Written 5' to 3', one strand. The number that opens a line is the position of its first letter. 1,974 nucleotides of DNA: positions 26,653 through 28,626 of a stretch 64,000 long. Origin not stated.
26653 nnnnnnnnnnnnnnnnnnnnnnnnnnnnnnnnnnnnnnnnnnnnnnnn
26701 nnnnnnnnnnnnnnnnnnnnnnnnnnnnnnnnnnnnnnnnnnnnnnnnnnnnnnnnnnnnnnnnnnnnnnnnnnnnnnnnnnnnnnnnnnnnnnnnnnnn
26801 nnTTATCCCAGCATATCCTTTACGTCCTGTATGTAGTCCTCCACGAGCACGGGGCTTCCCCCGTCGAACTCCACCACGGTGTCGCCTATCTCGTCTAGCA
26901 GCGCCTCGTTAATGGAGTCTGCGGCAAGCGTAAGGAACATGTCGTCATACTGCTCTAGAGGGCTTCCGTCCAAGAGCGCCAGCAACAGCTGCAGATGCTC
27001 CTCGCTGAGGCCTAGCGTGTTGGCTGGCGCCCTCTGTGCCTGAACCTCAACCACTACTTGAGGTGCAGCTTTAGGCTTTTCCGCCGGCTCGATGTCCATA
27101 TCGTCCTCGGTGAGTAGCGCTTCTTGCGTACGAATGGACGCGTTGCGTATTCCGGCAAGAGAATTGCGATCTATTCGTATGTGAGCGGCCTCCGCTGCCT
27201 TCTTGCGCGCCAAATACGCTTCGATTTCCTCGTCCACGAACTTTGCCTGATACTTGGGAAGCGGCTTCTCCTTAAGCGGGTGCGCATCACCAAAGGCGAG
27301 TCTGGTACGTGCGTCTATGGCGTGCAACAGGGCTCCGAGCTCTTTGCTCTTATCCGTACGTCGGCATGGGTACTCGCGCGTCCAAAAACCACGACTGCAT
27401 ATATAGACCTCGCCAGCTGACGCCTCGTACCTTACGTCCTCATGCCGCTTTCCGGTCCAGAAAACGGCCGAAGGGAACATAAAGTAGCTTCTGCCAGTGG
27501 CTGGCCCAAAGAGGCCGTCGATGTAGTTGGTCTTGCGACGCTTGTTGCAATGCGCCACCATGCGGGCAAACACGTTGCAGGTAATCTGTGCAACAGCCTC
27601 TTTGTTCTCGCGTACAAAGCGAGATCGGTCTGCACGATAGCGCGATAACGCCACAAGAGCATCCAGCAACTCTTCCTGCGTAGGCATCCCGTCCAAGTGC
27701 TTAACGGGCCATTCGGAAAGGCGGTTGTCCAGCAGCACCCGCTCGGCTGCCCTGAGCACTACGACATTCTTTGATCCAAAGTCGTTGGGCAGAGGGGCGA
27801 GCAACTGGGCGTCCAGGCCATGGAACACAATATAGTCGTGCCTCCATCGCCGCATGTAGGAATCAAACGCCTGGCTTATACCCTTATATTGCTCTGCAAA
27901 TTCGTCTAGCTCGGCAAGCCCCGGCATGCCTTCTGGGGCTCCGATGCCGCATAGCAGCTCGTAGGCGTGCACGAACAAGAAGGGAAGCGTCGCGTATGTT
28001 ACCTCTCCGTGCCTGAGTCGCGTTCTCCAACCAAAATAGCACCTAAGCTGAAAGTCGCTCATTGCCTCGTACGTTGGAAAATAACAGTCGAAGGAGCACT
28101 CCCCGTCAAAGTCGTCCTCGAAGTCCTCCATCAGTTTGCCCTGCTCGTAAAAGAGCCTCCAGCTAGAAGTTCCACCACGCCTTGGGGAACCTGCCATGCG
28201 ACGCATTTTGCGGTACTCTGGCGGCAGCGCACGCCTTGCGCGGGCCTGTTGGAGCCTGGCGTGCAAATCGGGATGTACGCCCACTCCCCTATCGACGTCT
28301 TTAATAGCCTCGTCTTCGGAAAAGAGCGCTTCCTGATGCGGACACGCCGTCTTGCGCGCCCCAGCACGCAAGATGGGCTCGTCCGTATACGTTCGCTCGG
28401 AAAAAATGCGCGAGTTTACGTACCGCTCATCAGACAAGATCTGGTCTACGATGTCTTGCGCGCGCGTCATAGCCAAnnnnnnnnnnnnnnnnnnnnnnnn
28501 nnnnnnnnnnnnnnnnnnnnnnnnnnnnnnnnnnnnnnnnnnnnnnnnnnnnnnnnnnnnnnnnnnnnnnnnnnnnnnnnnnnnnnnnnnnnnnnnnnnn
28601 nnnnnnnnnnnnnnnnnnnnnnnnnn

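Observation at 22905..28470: TerB-N/TerB-C protein + DUF2791-like ATPase + DEVH helicase: probable Shango anti-phage system, positioned 10 nt behind metK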

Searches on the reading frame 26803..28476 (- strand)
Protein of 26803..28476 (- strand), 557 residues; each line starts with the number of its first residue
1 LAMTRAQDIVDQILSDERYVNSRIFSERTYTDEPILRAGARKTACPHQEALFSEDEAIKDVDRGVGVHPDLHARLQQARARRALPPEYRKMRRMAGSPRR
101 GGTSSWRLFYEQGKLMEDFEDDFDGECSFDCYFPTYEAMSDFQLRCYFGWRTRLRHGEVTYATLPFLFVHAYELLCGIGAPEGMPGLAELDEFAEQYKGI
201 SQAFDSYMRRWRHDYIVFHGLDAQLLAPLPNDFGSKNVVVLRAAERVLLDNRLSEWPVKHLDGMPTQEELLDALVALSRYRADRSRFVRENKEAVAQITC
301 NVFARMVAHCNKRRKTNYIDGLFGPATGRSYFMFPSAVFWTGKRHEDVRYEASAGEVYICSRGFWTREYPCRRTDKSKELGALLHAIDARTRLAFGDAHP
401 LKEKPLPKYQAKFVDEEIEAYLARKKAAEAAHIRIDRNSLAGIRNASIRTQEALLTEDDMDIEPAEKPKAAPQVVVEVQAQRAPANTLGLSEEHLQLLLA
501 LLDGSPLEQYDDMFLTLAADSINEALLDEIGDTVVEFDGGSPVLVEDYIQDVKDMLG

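Call 5: search_protein_families(library=pfam, proteins=[window:26803-28476:-], max_evalue=0.01)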
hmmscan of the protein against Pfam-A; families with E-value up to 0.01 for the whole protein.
window:26803-28476:- (557 aa): 2 families
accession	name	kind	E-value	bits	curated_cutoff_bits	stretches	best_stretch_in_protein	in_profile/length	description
PF13208.11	TerB_N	-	6e-21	75.6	25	1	96-227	21-143/207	TerB N-terminal domain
PF15615.11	TerB_C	-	5.2e-15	56.4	26.3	1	419-553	3-148/148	TerB-C domain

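Call 6: search_protein_families(library=padloc, proteins=[window:26803-28476:-], max_evalue=0.01)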
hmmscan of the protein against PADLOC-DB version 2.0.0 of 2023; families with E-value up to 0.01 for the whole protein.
window:26803-28476:- (557 aa): 1 family
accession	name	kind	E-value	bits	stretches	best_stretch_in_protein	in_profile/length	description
PDLC03958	SngA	-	2.6e-69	233.2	1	60-556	63-527/528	-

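Call 25: find_homologous_proteins(query=window:26803-28470:-, max_evalue=1e-10)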
Query window:26803-28470:- (555 aa): 1939 proteins with E <= 1e-10 among 8000 candidates; the best 120 are listed.
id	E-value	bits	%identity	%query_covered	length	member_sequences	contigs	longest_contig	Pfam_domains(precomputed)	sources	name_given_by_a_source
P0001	0.0e+0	1277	100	100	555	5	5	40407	PF13208.12,PF15615.12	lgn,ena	-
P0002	5.9e-287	971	76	100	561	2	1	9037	PF13208.12,PF15615.12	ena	-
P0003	6.8e-179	614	53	100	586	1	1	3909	PF13208.12,PF15615.12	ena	-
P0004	4.1e-178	611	52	100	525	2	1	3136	PF13208.12,PF15615.12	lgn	-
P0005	8.3e-175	601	54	100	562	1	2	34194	PF13208.12,PF15615.12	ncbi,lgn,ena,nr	ncbi:MAG: TerB N-terminal domain-containing protein [Atopobiaceae bacterium]|nr:TerB N-terminal doma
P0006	2.7e-174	599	52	100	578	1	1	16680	PF13208.12,PF15615.12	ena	-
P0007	2.2e-172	593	51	100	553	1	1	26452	PF13208.12,PF15615.12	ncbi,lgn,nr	ncbi:MAG: TerB N-terminal domain-containing protein [Coriobacteriales bacterium]|nr:TerB N-terminal 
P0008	3.7e-171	589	53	100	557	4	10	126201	PF13208.12,PF15615.12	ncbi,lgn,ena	-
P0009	1.1e-170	587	50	99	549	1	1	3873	PF13208.12,PF15615.12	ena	-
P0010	2.6e-169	582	53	99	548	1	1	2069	PF13208.12,PF15615.12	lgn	-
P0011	5.5e-169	581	50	100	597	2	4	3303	PF13208.12,PF15615.12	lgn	-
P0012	2.4e-168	579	49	99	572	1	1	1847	PF13208.12,PF15615.12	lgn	-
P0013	6.0e-168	578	51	100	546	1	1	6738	PF13208.12,PF15615.12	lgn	-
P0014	8.3e-168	577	51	100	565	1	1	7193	PF13208.12,PF15615.12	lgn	-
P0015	8.2e-165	568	52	100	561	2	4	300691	PF13208.12,PF15615.12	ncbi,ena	-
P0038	2.2e-140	487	44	100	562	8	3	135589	PF13208.12,PF15615.12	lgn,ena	-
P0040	2.1e-138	480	45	99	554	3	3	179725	PF13208.12,PF15615.12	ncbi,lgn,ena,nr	ncbi:MAG: TerB N-terminal domain-containing protein [Atopobiaceae bacterium]|nr:TerB N-terminal doma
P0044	9.3e-134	465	43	100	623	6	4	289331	PF13208.12,PF15615.12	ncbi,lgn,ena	-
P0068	2.3e-88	315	36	100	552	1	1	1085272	PF13208.12,PF15615.12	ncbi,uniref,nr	ncbi:TerB N-terminal domain-containing protein [Atopobium fossor]|uniref:TerB N-terminal domain-cont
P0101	3.2e-86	308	34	99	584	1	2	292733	PF13208.12,PF15615.12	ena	-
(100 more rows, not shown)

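Call 26: find_encoding_contigs(protein=P0001, flank=10000, max_places=6)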
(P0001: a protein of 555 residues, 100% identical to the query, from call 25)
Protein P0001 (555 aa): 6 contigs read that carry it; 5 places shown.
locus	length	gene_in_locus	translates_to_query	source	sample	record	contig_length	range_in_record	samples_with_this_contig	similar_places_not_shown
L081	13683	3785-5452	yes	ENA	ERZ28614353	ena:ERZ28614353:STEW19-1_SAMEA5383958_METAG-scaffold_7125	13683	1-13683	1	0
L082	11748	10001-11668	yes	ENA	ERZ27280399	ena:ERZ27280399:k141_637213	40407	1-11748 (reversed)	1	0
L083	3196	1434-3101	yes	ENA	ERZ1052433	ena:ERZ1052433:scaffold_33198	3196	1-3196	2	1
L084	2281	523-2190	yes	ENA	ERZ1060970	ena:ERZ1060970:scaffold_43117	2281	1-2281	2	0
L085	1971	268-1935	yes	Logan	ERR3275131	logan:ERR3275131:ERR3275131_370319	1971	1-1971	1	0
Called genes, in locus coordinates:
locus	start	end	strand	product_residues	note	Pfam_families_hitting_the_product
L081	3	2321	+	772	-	?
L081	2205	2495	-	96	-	-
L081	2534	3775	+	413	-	PF00438:S-AdoMet_synt_N, PF02772:S-AdoMet_synt_M, PF02773:S-AdoMet_synt_C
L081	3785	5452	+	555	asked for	PF13208:TerB_N, PF15615:TerB_C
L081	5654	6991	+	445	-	PF10923:BrxC_BrxD, PF01637:ATPase_2 (faint), PF13191:AAA_16 (weak)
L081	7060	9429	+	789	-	PF00270:DEAD, PF00271:Helicase_C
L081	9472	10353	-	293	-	PF08843:AbiEii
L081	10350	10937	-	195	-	PF13338:AbiEi_4 (weak)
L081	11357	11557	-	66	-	-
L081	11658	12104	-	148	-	PF10387:DUF2442, PF20038:HTH_59 (weak)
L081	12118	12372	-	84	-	PF13711:DUF4160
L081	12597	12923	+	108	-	PF08797:HIRAN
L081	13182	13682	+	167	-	?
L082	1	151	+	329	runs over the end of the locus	PF02557:VanY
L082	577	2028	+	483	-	PF00070:Pyr_redox (faint), PF01266:DAO, PF01494:FAD_binding_3 (faint), PF03486:HI0933_like (faint), PF05834:Lycopene_cycl (faint), PF07992:Pyr_redox_2 (weak), PF13450:NAD_binding_8 (weak), PF04324:Fer2_BFD, +1 more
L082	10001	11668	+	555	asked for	PF13208:TerB_N, PF15615:TerB_C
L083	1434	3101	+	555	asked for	PF13208:TerB_N, PF15615:TerB_C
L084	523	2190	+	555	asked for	PF13208:TerB_N, PF15615:TerB_C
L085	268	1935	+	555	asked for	PF13208:TerB_N, PF15615:TerB_C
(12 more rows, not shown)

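Call 27: find_encoding_contigs(protein=P0002, flank=10000, max_places=4)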
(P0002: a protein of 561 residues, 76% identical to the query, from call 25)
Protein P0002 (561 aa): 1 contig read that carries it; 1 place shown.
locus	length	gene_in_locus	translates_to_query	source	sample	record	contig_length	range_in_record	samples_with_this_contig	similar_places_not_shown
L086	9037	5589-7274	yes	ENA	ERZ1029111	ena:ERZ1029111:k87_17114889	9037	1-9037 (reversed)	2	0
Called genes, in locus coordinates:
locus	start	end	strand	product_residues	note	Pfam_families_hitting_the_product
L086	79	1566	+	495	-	PF02698:DUF218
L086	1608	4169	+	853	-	PF00270:DEAD, PF22527:DEXQc_Suv3, PF00271:Helicase_C (weak), PF12029:DUF3516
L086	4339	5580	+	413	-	PF00438:S-AdoMet_synt_N, PF02772:S-AdoMet_synt_M, PF02773:S-AdoMet_synt_C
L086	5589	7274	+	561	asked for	PF13208:TerB_N, PF15615:TerB_C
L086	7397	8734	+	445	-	PF10923:BrxC_BrxD, PF13191:AAA_16 (weak)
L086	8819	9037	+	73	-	?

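Call 28: find_encoding_contigs(protein=P0005, flank=8000, max_places=2)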
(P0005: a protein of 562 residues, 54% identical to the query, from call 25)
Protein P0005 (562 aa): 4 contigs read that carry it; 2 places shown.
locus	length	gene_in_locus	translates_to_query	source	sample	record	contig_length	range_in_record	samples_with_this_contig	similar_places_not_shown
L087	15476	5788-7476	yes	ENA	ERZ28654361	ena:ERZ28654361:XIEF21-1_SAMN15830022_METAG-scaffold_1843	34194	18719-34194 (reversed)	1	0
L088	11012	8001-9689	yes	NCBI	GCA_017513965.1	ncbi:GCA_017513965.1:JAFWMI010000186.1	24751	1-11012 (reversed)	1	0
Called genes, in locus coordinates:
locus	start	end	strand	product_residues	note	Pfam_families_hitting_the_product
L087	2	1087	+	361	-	?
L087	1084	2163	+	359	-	PF02653:BPD_transp_2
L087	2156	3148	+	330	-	PF02653:BPD_transp_2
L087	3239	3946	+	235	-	PF01048:PNP_UDP_1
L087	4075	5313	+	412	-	PF00438:S-AdoMet_synt_N, PF02772:S-AdoMet_synt_M, PF02773:S-AdoMet_synt_C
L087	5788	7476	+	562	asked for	PF13208:TerB_N, PF15615:TerB_C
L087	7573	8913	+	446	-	PF10923:BrxC_BrxD, PF13191:AAA_16 (weak), PF13401:AAA_22 (faint)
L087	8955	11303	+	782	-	PF00270:DEAD, PF00271:Helicase_C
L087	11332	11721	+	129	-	PF00903:Glyoxalase, PF13669:Glyoxalase_4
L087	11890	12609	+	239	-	PF14471:DUF4428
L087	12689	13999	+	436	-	PF13421:Band_7_1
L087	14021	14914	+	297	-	-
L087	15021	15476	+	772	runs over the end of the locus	PF17764:PriA_3primeBD, PF04851:ResIII, PF00270:DEAD, PF18319:Zn_ribbon_PriA, PF00271:Helicase_C, PF18074:PriA_C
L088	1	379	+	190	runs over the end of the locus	PF00156:Pribosyltran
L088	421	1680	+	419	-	PF02608:Bmp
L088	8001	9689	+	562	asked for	PF13208:TerB_N, PF15615:TerB_C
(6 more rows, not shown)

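Call 29: find_encoding_contigs(protein=P0007, flank=8000, max_places=2)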
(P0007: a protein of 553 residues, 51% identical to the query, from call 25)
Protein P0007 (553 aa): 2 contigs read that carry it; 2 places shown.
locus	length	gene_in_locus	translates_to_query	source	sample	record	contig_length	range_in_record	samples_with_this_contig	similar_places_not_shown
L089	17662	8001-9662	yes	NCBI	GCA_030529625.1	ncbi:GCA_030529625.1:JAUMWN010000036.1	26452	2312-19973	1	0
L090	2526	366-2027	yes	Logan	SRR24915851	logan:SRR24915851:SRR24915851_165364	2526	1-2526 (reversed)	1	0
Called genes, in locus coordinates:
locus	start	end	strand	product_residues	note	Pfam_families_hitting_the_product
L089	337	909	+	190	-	PF00156:Pribosyltran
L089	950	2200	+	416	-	PF02608:Bmp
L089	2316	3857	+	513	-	PF00005:ABC_tran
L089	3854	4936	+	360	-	PF02653:BPD_transp_2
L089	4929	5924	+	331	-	PF02653:BPD_transp_2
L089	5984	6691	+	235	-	PF01048:PNP_UDP_1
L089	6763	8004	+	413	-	PF00438:S-AdoMet_synt_N, PF02772:S-AdoMet_synt_M, PF02773:S-AdoMet_synt_C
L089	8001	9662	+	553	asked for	PF13208:TerB_N, PF15615:TerB_C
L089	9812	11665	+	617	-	PF00128:Alpha-amylase, PF14701:hDGE_amylase (weak)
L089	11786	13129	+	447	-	PF10923:BrxC_BrxD, PF13191:AAA_16 (weak)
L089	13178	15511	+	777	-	PF00270:DEAD, PF00271:Helicase_C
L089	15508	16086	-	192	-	PF00702:Hydrolase, PF13419:HAD_2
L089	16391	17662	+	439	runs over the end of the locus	PF13421:Band_7_1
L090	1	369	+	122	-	?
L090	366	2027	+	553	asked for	PF13208:TerB_N, PF15615:TerB_C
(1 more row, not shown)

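Call 30: find_encoding_contigs(protein=P0008, flank=8000, max_places=3)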
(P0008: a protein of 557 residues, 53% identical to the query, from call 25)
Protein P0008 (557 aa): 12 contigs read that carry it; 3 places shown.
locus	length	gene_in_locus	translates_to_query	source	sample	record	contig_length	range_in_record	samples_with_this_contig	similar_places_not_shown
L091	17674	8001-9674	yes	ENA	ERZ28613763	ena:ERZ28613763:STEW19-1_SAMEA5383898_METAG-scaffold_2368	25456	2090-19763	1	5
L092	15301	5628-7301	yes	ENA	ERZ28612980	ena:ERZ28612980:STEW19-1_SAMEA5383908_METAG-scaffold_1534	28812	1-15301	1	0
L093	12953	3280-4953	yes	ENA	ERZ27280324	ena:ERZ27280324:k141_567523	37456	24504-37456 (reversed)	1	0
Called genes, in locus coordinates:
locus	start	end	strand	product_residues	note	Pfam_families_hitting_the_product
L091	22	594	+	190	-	PF00156:Pribosyltran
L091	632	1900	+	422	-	PF02608:Bmp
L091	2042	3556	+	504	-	PF00005:ABC_tran, PF13304:AAA_21 (faint), PF00005:ABC_tran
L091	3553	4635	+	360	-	PF02653:BPD_transp_2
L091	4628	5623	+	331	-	PF02653:BPD_transp_2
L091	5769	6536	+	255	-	PF01048:PNP_UDP_1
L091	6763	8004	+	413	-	PF00438:S-AdoMet_synt_N, PF02772:S-AdoMet_synt_M, PF02773:S-AdoMet_synt_C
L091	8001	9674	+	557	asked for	PF13208:TerB_N, PF15615:TerB_C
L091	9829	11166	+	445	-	PF10923:BrxC_BrxD, PF13191:AAA_16 (weak)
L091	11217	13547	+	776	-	PF00270:DEAD, PF00271:Helicase_C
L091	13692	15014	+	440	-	PF13421:Band_7_1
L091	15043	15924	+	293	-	-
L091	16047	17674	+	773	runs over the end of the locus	PF17764:PriA_3primeBD, PF04851:ResIII, PF00270:DEAD, PF18319:Zn_ribbon_PriA, PF00271:Helicase_C, PF18074:PriA_C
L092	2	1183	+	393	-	?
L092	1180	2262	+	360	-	PF02653:BPD_transp_2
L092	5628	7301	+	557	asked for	PF13208:TerB_N, PF15615:TerB_C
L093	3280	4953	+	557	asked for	PF13208:TerB_N, PF15615:TerB_C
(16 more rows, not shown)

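Call 31: find_encoding_contigs(protein=P0015, flank=8000, max_places=2)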
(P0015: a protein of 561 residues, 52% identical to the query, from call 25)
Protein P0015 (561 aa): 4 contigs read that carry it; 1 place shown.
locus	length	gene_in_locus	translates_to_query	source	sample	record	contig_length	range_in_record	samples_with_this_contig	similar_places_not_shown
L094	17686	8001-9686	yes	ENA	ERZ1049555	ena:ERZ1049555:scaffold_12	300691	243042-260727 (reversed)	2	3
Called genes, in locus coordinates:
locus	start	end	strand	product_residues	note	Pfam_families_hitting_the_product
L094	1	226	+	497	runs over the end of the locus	PF02698:DUF218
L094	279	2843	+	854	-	PF00270:DEAD, PF22527:DEXQc_Suv3, PF00271:Helicase_C (weak), PF12029:DUF3516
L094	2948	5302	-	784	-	PF10101:DUF2339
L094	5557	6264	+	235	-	PF00440:TetR_N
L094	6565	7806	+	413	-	PF00438:S-AdoMet_synt_N, PF02772:S-AdoMet_synt_M, PF02773:S-AdoMet_synt_C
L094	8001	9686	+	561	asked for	PF13208:TerB_N, PF15615:TerB_C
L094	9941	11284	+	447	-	PF10923:BrxC_BrxD, PF13191:AAA_16 (weak)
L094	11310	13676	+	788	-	PF00270:DEAD, PF00271:Helicase_C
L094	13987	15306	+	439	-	PF13421:Band_7_1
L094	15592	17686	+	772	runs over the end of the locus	PF17764:PriA_3primeBD, PF04851:ResIII, PF00270:DEAD, PF18319:Zn_ribbon_PriA, PF00271:Helicase_C, PF18074:PriA_C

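Call 33: find_encoding_contigs(protein=P0040, flank=8000, max_places=1)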
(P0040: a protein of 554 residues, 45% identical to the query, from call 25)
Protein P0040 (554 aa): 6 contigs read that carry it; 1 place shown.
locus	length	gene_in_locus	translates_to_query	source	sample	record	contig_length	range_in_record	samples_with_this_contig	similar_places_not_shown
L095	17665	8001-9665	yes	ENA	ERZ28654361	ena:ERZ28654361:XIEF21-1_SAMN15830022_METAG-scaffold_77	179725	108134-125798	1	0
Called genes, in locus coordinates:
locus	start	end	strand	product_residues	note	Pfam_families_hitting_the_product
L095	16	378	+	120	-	PF00453:Ribosomal_L20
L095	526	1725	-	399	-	PF00953:Glycos_transf_4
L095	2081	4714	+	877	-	PF01757:Acyl_transf_3, PF13472:Lipase_GDSL_2 (faint)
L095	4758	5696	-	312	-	PF04055:Radical_SAM (weak), PF13353:Fer4_12 (weak)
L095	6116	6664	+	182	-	PF00440:TetR_N, PF21597:TetR_C_43 (faint)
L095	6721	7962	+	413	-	PF00438:S-AdoMet_synt_N, PF02772:S-AdoMet_synt_M, PF02773:S-AdoMet_synt_C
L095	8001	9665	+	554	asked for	PF13208:TerB_N, PF15615:TerB_C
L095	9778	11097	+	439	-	PF10923:BrxC_BrxD, PF13191:AAA_16 (weak)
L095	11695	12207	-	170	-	PF03729:DUF308 (weak)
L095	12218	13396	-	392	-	PF20551:DUF6765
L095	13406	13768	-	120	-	-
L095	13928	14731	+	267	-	PF00005:ABC_tran, PF02463:SMC_N (faint), PF13191:AAA_16 (faint), PF13304:AAA_21 (faint)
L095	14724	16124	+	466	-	PF02687:FtsX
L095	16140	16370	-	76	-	-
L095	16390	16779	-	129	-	-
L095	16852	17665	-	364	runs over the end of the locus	PF01734:Patatin, PF19890:DUF6363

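Call 34: find_encoding_contigs(protein=P0044, flank=8000, max_places=1)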
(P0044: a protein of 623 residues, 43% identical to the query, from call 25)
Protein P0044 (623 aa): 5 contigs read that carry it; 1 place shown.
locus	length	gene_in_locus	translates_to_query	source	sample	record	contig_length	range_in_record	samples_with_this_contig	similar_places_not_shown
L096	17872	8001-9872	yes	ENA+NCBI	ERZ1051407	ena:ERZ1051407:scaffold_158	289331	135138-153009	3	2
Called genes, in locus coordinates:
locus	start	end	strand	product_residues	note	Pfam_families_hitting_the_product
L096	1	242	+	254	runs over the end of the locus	PF14478:DUF4430 (weak)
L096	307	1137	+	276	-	PF00657:Lipase_GDSL, PF13472:Lipase_GDSL_2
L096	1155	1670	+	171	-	PF13581:HATPase_c_2 (weak)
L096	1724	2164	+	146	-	PF00375:SDF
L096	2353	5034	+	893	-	PF07228:SpoIIE, PF13581:HATPase_c_2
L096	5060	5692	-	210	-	PF02586:SRAP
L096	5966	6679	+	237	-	PF00440:TetR_N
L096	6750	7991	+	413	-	PF00438:S-AdoMet_synt_N, PF02772:S-AdoMet_synt_M, PF02773:S-AdoMet_synt_C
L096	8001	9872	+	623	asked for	PF13208:TerB_N, PF15615:TerB_C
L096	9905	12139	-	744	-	PF00990:GGDEF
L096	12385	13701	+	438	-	PF10923:BrxC_BrxD, PF13191:AAA_16 (weak)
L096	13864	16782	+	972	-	PF00112:Peptidase_C1 (weak), PF18560:Lectin_like, PF07538:ChW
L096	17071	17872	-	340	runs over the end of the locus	PF02698:DUF218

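Call 35: find_encoding_contigs(protein=P0068, flank=8000, max_places=1)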
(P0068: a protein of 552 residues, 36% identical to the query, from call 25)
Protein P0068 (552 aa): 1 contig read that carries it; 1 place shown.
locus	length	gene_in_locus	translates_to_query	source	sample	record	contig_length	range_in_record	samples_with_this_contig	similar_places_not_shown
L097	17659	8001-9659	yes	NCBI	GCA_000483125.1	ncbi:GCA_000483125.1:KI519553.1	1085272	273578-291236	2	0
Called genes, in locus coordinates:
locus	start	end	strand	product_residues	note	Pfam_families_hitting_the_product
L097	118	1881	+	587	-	PF01336:tRNA_anti-codon, PF00152:tRNA-synt_2, PF02938:GAD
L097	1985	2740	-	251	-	PF00392:GntR, PF07729:FCD (weak)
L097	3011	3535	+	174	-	PF04892:VanZ-LLP1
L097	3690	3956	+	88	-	PF04023:FeoA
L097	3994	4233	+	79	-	PF04023:FeoA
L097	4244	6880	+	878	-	PF01926:MMR_HSR1, PF02421:FeoB_N, PF17910:FeoB_Cyto, PF07670:Gate, PF07664:FeoB_C, PF07670:Gate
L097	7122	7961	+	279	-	PF02678:Pirin, PF05726:Pirin_C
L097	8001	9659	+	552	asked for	PF13208:TerB_N, PF15615:TerB_C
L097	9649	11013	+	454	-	PF10923:BrxC_BrxD, PF13191:AAA_16 (weak)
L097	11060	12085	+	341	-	-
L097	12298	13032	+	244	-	PF00005:ABC_tran, PF13304:AAA_21 (faint)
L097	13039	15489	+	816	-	PF02687:FtsX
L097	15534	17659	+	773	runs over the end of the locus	PF00270:DEAD, PF00271:Helicase_C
